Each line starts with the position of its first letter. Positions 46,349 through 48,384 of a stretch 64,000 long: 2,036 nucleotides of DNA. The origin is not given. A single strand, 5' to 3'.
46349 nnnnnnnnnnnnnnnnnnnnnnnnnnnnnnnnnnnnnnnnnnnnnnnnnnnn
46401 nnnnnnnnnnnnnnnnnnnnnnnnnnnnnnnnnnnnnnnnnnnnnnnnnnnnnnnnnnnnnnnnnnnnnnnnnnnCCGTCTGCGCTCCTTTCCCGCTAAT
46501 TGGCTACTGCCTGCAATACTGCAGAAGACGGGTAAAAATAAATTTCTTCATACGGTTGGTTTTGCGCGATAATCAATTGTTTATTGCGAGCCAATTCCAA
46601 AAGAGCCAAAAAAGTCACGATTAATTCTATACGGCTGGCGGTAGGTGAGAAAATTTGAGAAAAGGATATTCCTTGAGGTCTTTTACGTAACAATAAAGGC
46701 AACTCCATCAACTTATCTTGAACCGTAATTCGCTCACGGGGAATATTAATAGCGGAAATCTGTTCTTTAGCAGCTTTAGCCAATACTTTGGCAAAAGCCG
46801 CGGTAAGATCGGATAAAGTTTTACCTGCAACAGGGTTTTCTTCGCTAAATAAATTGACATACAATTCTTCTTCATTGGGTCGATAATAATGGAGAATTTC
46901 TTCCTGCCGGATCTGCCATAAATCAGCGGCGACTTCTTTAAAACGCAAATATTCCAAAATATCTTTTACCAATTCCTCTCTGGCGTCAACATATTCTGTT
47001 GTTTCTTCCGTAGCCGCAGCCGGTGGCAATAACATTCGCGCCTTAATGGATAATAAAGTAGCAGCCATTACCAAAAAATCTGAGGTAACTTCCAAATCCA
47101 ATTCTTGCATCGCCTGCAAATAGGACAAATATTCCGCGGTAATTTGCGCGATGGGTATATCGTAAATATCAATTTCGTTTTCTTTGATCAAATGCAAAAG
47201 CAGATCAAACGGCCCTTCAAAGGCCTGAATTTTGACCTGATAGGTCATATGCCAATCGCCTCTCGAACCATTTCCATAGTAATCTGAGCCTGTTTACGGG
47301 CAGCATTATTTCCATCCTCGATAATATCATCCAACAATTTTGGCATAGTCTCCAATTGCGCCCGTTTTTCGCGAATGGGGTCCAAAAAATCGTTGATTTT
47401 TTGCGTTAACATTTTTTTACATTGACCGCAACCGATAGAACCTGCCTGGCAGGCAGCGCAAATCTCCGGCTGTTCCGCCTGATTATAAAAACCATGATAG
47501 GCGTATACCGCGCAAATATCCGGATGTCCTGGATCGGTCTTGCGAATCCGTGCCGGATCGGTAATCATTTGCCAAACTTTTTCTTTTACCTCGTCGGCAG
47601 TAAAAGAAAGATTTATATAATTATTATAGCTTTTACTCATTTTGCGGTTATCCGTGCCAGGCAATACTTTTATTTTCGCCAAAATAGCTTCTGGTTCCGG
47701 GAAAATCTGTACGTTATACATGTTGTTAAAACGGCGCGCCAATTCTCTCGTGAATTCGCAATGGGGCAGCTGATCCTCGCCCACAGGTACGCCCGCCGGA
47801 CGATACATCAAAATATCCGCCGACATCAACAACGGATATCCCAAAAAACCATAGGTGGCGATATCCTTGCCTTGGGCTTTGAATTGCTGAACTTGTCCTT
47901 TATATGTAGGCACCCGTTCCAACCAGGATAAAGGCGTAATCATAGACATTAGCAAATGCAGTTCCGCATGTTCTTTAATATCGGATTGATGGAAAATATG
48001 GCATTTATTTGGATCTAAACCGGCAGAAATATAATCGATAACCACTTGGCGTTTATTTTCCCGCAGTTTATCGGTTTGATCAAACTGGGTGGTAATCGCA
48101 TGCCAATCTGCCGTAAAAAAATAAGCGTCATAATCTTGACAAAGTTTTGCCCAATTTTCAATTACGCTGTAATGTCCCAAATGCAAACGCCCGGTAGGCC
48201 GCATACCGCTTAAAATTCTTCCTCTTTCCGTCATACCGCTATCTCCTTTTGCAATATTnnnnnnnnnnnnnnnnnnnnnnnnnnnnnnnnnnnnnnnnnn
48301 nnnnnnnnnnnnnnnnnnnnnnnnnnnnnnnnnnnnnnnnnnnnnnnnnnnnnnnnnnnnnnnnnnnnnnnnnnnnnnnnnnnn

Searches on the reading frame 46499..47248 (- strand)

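Call 55: search_protein_families(library=pfam, proteins=[window:46499-47248:-], max_evalue=0.000001)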
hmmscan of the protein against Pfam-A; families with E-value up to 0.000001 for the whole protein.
window:46499-47248:- (250 aa): 1 family
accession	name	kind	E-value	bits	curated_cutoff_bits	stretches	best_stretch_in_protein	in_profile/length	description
PF02616.19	SMC_ScpA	-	2.1e-41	142.9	24.6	1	20-237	1-228/232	Segregation and condensation protein ScpA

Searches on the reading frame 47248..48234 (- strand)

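Call 55: search_protein_families(library=pfam, proteins=[window:47248-48234:-], max_evalue=0.000001)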
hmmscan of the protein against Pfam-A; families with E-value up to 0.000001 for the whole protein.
window:47248-48234:- (329 aa): 1 family
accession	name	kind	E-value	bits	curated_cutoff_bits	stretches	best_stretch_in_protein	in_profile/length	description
PF00579.31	tRNA-synt_1b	-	1.2e-65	222.1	21.1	1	3-284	4-291/292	tRNA synthetases class I (W and Y)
